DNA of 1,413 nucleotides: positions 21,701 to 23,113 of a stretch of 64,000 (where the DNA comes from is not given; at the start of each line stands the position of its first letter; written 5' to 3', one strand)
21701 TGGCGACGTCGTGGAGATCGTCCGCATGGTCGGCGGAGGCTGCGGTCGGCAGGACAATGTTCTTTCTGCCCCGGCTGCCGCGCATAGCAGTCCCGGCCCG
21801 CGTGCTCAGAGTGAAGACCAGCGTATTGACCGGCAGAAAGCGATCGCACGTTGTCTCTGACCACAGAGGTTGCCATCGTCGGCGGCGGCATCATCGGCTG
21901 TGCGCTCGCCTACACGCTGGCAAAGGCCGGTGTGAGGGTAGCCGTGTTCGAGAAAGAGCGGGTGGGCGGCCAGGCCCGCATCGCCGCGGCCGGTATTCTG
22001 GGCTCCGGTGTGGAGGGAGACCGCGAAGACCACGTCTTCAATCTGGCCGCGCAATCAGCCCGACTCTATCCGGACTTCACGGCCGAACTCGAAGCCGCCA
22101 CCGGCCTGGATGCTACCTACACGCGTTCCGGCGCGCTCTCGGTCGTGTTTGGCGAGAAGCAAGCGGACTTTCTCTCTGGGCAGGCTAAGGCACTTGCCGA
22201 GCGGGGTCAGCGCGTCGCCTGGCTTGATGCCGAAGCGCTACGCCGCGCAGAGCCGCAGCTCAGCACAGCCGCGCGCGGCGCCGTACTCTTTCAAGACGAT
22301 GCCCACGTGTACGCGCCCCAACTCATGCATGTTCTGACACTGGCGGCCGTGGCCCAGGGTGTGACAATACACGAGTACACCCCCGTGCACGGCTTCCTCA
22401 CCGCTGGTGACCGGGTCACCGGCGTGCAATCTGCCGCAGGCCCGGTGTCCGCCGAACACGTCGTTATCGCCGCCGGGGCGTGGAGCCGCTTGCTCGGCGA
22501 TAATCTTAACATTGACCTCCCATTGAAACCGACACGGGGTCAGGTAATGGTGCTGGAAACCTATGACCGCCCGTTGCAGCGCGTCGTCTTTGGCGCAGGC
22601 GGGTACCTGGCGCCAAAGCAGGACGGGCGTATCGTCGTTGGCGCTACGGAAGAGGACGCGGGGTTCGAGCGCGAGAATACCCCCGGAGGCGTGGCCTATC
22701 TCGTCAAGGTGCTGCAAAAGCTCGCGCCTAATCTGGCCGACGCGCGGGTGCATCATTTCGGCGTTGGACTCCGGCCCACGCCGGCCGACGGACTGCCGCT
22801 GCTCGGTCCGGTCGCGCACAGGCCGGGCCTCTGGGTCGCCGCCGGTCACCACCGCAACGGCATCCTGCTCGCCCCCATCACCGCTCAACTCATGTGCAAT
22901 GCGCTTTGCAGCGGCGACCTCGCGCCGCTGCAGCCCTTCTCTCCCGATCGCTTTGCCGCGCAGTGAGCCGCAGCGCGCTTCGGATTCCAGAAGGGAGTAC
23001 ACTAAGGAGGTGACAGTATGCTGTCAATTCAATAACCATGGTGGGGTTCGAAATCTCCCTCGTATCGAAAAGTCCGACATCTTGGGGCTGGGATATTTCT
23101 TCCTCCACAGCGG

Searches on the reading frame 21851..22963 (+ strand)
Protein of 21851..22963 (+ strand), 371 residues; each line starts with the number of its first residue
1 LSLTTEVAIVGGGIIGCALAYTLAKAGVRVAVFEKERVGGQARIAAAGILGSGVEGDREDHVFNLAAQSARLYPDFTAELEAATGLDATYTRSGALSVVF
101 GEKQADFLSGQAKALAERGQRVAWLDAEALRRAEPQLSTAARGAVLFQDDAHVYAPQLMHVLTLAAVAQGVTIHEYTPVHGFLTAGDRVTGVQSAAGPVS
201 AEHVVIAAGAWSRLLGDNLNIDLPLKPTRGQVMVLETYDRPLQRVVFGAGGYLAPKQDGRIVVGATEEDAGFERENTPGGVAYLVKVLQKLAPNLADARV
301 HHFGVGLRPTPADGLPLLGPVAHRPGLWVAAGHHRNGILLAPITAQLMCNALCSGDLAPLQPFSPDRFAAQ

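Call 13: search_protein_families(library=pfam, proteins=[window:21851-22963:+], max_evalue=0.001)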
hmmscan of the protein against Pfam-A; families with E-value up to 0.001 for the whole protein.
window:21851-22963:+ (371 aa): 8 families
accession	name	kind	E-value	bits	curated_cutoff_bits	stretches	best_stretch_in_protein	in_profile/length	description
PF01266.30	DAO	-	3.3e-77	260.8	27.9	1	7-349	2-351/353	FAD dependent oxidoreductase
PF00890.30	FAD_binding_2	-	1.8e-10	41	20.4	1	7-213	2-206/414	FAD binding domain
PF13450.12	NAD_binding_8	-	3.8e-10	40.3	21.9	1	9-65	1-54/68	NAD(P)-binding Rossmann-like domain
PF07992.20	Pyr_redox_2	-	1.3e-08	35.1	26.1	1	6-35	144-173/291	Pyridine nucleotide-disulphide oxidoreductase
PF01494.25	FAD_binding_3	-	1.4e-06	28.3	22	1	5-37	2-34/349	FAD binding domain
PF03486.20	HI0933_like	-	2.7e-06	27.4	50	0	6-45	2-42/244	HI0933-like protein Rossmann domain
PF13738.12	Pyr_redox_3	-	2.8e-05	23.9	30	0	9-39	2-33/305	Pyridine nucleotide-disulphide oxidoreductase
PF00070.33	Pyr_redox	-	7.4e-05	23.6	22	1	7-35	2-30/82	Pyridine nucleotide-disulphide oxidoreductase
